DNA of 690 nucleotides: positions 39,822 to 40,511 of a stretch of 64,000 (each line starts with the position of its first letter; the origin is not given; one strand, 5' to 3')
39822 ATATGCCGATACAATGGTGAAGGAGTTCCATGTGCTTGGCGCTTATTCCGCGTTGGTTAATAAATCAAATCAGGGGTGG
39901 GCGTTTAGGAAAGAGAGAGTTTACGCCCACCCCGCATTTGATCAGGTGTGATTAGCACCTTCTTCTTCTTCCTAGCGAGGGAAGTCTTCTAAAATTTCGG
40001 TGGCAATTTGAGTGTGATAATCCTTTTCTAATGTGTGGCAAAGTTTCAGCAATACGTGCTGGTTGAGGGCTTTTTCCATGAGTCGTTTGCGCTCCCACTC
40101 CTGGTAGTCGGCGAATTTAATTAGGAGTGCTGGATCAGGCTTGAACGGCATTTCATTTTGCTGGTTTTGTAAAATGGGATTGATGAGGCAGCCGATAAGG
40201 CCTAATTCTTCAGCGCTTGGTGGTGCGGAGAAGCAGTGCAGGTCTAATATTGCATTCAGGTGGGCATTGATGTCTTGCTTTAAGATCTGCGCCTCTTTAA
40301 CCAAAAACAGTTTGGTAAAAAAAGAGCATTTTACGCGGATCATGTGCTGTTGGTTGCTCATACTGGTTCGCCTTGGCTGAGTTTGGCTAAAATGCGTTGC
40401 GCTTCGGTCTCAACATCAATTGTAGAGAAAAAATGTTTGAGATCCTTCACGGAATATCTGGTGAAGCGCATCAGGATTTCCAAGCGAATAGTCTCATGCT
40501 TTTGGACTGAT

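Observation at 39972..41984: Three-gene RHH operon (including a covalent tandem-RHH protein) divergent from a CI-like repressor, with a palindrome-rich switch region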

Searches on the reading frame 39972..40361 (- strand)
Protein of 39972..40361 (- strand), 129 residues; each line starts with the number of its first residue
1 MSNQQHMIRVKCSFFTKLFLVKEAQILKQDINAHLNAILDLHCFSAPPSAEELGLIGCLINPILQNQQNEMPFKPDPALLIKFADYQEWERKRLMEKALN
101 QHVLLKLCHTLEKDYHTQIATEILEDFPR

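Call 3: search_protein_families(library=pfam, proteins=[window:39972-40361:-], max_evalue=1)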
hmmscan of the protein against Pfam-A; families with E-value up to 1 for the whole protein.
window:39972-40361:- (129 aa): 0 families

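Call 4: search_protein_families(library=ncbifam, proteins=[window:39972-40361:-], max_evalue=1)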
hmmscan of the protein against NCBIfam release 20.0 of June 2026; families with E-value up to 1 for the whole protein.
window:39972-40361:- (129 aa): 0 families

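Call 15: search_dna_similar(query=window:39972-40361:-, collection=plasmids, mode=protein, max_evalue=0.01)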
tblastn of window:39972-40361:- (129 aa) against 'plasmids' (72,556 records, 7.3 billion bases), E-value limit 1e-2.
No match.

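Call 20: find_homologous_proteins(query=window:39972-40361:-, max_evalue=0.001)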
Query window:39972-40361:- (129 aa): 10 proteins with E <= 0.001 among 22 candidates.
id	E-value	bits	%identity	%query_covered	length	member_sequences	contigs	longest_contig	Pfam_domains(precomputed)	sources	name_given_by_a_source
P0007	1.4e-78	279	98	100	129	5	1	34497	-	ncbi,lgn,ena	-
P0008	5.5e-58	213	75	100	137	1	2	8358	-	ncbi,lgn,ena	-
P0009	5.3e-45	171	65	96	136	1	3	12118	-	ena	-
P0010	4.4e-41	158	59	96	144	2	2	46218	-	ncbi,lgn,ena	-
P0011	3.4e-39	152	58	96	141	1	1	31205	-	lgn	-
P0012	7.2e-39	151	56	96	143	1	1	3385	-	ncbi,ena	-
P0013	8.2e-39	151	57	97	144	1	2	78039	-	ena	-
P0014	6.4e-38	148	59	98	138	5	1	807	-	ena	-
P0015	1.6e-36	143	58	97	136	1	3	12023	-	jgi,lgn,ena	-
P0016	8.4e-36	141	54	96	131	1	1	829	-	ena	-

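Call 21: find_encoding_contigs(protein=P0010, flank=6000, max_places=2)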
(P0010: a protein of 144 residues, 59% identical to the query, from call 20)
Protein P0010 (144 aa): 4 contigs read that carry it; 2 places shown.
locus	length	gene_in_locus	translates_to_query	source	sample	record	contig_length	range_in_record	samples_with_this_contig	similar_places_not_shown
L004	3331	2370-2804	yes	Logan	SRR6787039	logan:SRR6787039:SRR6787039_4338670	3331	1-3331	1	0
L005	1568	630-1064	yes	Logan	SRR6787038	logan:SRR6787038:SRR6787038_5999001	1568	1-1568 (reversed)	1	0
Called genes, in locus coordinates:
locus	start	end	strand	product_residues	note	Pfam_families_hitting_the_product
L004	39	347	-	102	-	-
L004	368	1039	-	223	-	PF01381:HTH_3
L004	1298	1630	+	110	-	-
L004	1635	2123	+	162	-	-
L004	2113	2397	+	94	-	-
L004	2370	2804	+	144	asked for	-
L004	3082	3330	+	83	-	?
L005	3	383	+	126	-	?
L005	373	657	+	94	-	-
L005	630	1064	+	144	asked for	-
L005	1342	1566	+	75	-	?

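Call 22: find_encoding_contigs(protein=P0013, flank=6000, max_places=2)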
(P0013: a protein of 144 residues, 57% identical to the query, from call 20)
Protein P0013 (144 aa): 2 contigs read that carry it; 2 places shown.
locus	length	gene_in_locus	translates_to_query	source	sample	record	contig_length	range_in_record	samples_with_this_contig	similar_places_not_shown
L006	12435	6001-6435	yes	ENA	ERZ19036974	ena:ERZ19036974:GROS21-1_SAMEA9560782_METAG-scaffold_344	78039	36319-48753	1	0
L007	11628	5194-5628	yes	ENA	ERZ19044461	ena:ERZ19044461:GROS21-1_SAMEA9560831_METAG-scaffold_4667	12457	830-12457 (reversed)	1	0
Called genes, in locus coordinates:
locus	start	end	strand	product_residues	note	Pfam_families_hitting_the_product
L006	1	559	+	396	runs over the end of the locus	PF00009:GTP_EFTU, PF03144:GTP_EFTU_D2, PF03143:GTP_EFTU_D3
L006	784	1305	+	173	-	PF00589:Phage_integrase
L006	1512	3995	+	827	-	PF00583:Acetyltransf_1 (weak), PF21926:FeeM (weak), PF08448:PAS_4, PF02518:HATPase_c, PF14501:HATPase_c_5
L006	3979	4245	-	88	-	-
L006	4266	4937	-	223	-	PF01381:HTH_3, PF12844:HTH_19 (faint)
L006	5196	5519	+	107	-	-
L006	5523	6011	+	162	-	PF03869:Arc (faint)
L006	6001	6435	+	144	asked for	-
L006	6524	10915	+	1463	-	PF05593:RHS_repeat (weak), PF25023:TEN_YD-shell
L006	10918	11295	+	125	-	-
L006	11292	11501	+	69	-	-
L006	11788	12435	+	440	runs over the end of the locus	PF10282:Lactonase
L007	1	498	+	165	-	?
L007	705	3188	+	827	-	PF00583:Acetyltransf_1 (weak), PF21926:FeeM (weak), PF08448:PAS_4, PF02518:HATPase_c, PF14501:HATPase_c_5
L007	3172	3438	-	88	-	-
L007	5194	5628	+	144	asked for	-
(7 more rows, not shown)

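Call 23: find_encoding_contigs(protein=P0008, flank=6000, max_places=2)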
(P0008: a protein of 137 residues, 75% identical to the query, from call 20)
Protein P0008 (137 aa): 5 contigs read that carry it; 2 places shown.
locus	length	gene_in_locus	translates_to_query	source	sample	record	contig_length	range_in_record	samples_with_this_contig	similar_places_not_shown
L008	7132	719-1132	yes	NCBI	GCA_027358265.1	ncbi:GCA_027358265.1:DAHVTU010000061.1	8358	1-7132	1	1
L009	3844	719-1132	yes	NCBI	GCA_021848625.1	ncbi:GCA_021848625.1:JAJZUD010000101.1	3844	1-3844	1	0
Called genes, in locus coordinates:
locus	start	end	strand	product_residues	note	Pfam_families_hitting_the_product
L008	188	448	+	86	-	-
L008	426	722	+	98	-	-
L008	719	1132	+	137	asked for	-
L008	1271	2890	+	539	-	PF01554:MatE (faint)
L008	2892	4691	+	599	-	PF13522:GATase_6, PF13537:GATase_7, PF00733:Asn_synthase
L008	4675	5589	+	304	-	PF00892:EamA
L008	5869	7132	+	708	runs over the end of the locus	-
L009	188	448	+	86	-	-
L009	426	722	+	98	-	-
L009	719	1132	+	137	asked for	-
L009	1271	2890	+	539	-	PF01554:MatE (faint)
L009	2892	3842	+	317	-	?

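Call 35: search_solved_structures(query=A2, max_evalue=10, show_alignments=2)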
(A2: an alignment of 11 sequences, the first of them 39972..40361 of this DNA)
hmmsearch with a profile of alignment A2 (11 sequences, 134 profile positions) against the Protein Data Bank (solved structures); distinct sequences matched with E-value up to 10: 6.
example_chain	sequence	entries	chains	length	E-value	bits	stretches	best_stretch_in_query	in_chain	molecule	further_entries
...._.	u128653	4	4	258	0.27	14.7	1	34-108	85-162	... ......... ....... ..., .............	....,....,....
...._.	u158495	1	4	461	0.34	14.5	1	25-80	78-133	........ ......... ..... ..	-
4wsf_A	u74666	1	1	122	0.8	13.2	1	68-128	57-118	Serine/threonine-protein phosphatase 4 regulatory subunit 3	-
5aj3_O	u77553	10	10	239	0.84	13.2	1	34-111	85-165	MITORIBOSOMAL PROTEIN US15M, MRPS15 | Uncharacterized protein | Mitochondrial ribosomal protein S15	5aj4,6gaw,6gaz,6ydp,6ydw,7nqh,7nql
8oin_AL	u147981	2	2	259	0.89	13.1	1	34-111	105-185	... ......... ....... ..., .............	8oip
3jd5_O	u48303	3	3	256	5.5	10.5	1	34-111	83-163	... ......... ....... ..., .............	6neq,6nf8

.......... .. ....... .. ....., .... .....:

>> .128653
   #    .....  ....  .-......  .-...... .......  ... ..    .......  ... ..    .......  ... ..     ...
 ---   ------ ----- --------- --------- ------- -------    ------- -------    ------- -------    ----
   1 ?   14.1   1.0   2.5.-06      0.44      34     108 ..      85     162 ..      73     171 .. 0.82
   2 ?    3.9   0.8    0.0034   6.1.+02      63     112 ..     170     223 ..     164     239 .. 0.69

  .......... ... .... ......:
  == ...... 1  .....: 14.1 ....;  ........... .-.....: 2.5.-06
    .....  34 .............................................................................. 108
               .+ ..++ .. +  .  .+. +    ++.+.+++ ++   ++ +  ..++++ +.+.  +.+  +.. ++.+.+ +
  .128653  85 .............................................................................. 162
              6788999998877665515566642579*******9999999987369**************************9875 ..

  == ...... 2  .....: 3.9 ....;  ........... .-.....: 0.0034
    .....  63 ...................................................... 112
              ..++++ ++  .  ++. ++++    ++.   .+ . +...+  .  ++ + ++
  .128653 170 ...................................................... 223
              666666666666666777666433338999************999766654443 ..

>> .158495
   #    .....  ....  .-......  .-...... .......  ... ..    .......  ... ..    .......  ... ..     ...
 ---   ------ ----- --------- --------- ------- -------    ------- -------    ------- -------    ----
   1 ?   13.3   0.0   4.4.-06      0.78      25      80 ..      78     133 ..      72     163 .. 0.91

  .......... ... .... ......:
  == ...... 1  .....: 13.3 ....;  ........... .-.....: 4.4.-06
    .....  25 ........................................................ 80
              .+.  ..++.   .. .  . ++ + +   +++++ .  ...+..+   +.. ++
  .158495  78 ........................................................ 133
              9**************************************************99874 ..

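Call 40: find_encoding_contigs(protein=P0011, flank=7000, max_places=2)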
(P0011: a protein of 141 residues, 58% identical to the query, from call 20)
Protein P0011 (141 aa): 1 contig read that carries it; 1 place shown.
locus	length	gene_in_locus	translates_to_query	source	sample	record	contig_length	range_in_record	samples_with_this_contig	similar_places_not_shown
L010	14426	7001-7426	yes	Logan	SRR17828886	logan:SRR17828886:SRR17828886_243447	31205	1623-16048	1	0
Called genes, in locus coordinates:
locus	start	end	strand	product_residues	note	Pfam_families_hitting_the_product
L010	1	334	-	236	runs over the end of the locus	PF01048:PNP_UDP_1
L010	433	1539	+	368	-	PF01070:FMN_dh, PF05690:ThiG (faint), PF00478:IMPDH, PF01645:Glu_synthase (weak)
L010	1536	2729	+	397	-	PF07690:MFS_1, PF13347:MFS_2 (weak)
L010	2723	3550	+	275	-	PF01048:PNP_UDP_1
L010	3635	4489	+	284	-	PF00196:GerE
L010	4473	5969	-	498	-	PF00962:A_deaminase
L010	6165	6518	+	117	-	-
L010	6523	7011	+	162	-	-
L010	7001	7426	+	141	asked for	-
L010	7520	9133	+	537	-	PF01554:MatE (weak)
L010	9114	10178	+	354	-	PF00483:NTP_transferase, PF12804:NTP_transf_3, PF22640:ManC_GMP_beta-helix (weak)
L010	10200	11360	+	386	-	PF03721:UDPG_MGDP_dh_N, PF00984:UDPG_MGDP_dh, PF03720:UDPG_MGDP_dh_C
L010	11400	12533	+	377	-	PF07690:MFS_1, PF00083:Sugar_tr (faint), PF07690:MFS_1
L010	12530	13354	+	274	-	-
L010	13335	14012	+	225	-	PF00702:Hydrolase, PF13419:HAD_2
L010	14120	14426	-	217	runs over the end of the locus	PF01786:AOX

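Call 41: find_encoding_contigs(protein=P0009, flank=7000, max_places=2)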
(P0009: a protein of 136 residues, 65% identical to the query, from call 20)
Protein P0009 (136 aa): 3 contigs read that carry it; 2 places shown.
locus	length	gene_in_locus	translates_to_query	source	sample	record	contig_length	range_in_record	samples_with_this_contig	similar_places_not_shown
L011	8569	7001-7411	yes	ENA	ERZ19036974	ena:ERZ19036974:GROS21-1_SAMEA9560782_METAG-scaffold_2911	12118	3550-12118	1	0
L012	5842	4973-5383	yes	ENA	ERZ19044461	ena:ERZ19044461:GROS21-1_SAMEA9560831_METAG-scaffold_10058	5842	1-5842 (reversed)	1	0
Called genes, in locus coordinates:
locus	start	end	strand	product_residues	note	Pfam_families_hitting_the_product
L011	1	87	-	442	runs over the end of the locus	PF07812:TfuA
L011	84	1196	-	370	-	PF02624:YcaO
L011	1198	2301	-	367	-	PF00899:ThiF, PF00581:Rhodanese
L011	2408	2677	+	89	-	PF02597:ThiS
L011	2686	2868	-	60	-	-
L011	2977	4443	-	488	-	PF07690:MFS_1, PF00854:PTR2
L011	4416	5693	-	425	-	-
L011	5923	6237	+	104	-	-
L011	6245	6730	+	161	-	-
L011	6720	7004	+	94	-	-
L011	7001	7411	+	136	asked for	-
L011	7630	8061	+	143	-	-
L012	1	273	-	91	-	?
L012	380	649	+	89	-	PF02597:ThiS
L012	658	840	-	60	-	-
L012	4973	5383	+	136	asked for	-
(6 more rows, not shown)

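Call 42: find_encoding_contigs(protein=P0015, flank=7000, max_places=2)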
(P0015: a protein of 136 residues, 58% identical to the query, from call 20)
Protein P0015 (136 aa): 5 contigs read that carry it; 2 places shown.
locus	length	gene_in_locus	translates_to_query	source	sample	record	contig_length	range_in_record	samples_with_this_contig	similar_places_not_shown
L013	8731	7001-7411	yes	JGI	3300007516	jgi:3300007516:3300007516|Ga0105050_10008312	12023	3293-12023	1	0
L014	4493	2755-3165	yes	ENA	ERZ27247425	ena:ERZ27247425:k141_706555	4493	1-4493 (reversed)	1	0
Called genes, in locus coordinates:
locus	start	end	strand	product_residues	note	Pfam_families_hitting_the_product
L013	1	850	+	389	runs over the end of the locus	PF13173:AAA_14 (faint)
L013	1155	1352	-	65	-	PF18495:VbhA (weak)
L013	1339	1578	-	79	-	-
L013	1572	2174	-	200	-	PF00589:Phage_integrase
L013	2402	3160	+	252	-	PF00106:adh_short, PF08659:KR, PF23441:SDR, PF13561:adh_short_C2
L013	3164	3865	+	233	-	PF01381:HTH_3 (faint)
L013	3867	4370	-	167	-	PF03472:Autoind_bind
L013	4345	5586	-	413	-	PF00083:Sugar_tr, PF07690:MFS_1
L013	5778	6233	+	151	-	-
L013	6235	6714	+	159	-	-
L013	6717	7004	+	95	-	-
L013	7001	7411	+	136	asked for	-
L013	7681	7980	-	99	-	-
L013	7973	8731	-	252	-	?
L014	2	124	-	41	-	?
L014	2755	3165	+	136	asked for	-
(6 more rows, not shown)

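Call 45: predict_structure(alignment_id=A2)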
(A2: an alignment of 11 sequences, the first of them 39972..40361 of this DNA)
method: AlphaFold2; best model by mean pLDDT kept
length: 129 residues; sequences in the alignment: 11
mean_pLDDT: 48.8   pTM: 0.31
mean pLDDT of the five models: 48.8, 48.8, 48.0, 46.8, 45.6
residues with pLDDT >= 90: 0; 70-90: 2; 50-70: 59; < 50: 68
segments of 3 or more residues with pLDDT < 50: 1-28, 30-32, 42-44, 50-73, 126-129
pLDDT, mean of each block of 10 residues (from residue 1): 33 38 46 53 49 41 38 53 65 61 55 54 48
secondary structure, 60 per line:
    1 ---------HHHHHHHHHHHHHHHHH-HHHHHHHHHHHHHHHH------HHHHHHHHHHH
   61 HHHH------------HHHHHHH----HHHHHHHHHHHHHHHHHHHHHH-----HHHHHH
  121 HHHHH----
elements in order: H10-26 H28-43 H50-64 H77-83 H88-109 H115-125

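Call 63: search_protein_representatives(alignment_id=A2)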
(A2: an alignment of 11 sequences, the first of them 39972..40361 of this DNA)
Query: 11 sequences, 134 profile positions. Proteins with E-value up to 0.001 (for the whole library): 10; up to 1e-10: 4; up to 1e-30: 3. The best 10 are listed.
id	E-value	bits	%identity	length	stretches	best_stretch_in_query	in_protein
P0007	4.5e-65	234.2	-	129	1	1-128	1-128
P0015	2.2e-63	228.8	-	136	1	2-133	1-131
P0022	1.2e-42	161.6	-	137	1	6-132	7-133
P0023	7.9e-14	68.3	-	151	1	8-131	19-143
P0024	3.2e-10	56.6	-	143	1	7-129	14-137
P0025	3.3e-10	56.6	-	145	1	2-127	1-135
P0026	1.0e-09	55.0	-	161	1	8-130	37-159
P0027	2.6e-08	50.5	-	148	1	4-128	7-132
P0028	1.2e-06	45.1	-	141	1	8-132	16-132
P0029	5.8e-04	36.4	-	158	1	8-113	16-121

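Call 69: search_protein_families(library=pfam, alignment_id=A4, max_evalue=5)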
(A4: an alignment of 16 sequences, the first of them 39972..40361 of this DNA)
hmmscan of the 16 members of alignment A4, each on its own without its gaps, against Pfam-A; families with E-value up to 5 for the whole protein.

A. member 1, window:39972-40361:- (129 aa): 0 families

B. families by the number of members that match (of 16 scanned): 10 families
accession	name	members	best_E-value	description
PF23563.1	TRIP13_N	1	0.014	TRIP13 N-terminal domain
PF01352.32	KRAB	1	0.045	KRAB box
PF02075.23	RuvC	1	0.047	Crossover junction endodeoxyribonuclease RuvC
PF02953.20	zf-Tim10_DDP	1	0.06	Tim10/DDP family zinc finger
PF11419.13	DUF3194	1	0.08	Protein of unknown function (DUF3194)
PF17311.7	DUF5358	1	0.11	Family of unknown function (DUF5358)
PF15368.11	BioT2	1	0.12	Spermatogenesis family BioT2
PF18876.6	AFF4_CHD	1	0.18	AFF4, C-terminal homology domain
PF13877.11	RPAP3_C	1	0.21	Potential Monad-binding region of RPAP3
PF23083.1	FF_RHG35_4th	1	2.2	Rho GTPase-activating protein 35-like, FF domain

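Call 70: search_solved_structures(query=A4, max_evalue=10)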
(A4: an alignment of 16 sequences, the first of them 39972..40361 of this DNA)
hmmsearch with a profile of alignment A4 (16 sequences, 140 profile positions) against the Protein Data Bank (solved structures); distinct sequences matched with E-value up to 10: 6.
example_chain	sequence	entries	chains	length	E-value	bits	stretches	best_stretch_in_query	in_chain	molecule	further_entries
9if7_SA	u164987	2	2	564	0.15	15.3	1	70-118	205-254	MI domain-containing protein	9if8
4bg2_A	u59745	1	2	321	0.6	13.4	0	29-77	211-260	PATF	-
3mbw_B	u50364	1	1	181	1.4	12.2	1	43-114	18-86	Ephrin-A1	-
3czu_B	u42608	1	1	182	1.4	12.2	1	43-114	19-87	Ephrin-A1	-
5cwh_A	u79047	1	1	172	5.9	10.2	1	38-138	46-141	Designed helical repeat protein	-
5h78_A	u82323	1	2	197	8.6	9.7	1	28-138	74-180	cAMP-dependent protein kinase type II-alpha regulatory subunit,DHR14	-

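Call 72: search_protein_families(library=padloc, proteins=[window:39972-40361:-, L006:5196-5519:+], max_evalue=0.1)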
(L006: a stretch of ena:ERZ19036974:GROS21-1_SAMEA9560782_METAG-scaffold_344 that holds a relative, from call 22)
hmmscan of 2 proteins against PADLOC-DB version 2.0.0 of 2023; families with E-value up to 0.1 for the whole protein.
window:39972-40361:- (129 aa): 0 families

L006:5196-5519:+ (107 aa): 0 families

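Call 73: search_protein_families(library=phrogs, proteins=[window:39972-40361:-, L006:5196-5519:+], max_evalue=0.1)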
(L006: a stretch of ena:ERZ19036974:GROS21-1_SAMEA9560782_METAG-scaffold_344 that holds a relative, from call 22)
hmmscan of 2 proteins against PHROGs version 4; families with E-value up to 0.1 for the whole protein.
window:39972-40361:- (129 aa): 0 families

L006:5196-5519:+ (107 aa): 0 families

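Call 83: search_protein_families(library=pfam, proteins=[L006:5196-5519:+, L011:5923-6237:+, L010:6165-6518:+, L013:5778-6233:+, L004:39-347:-, L008:188-448:+], max_evalue=1)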
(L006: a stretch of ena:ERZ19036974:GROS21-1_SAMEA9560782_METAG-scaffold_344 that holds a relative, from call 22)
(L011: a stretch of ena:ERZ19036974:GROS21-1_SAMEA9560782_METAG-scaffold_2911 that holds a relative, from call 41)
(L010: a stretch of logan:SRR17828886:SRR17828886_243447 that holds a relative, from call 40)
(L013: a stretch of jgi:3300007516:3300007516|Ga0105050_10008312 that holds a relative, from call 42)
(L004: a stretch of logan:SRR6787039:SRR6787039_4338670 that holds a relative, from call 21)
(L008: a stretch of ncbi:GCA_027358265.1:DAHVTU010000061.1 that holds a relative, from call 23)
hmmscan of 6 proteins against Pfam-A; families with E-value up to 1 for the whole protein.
L006:5196-5519:+ (107 aa): 0 families

L011:5923-6237:+ (104 aa): 1 family
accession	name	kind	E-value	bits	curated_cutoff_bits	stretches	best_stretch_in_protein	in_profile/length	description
PF04838.17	Baculo_LEF5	-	0.02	15.4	25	1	14-90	64-140/156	Baculoviridae late expression factor 5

L010:6165-6518:+ (117 aa): 1 family
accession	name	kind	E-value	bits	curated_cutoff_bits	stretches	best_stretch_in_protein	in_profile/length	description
PF00191.25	Annexin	-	0.14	12.7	25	1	55-95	23-59/66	Annexin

L013:5778-6233:+ (151 aa): 1 family
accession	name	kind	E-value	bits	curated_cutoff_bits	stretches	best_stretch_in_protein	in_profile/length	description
PF18843.6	LPD28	-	0.12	12.5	27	1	46-98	24-75/97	Large polyvalent protein associated domain 28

L004:39-347:- (102 aa): 1 family
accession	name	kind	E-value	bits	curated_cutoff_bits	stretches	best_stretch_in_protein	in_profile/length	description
PF04106.18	ATG5_UblB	-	0.18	12.9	20.4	1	20-79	27-60/81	Autophagy protein ATG5, UblB domain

L008:188-448:+ (86 aa): 1 family
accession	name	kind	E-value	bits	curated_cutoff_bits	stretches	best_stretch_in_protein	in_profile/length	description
PF03869.20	Arc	-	0.0015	18.8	20.4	1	11-52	4-44/50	Arc-like DNA binding domain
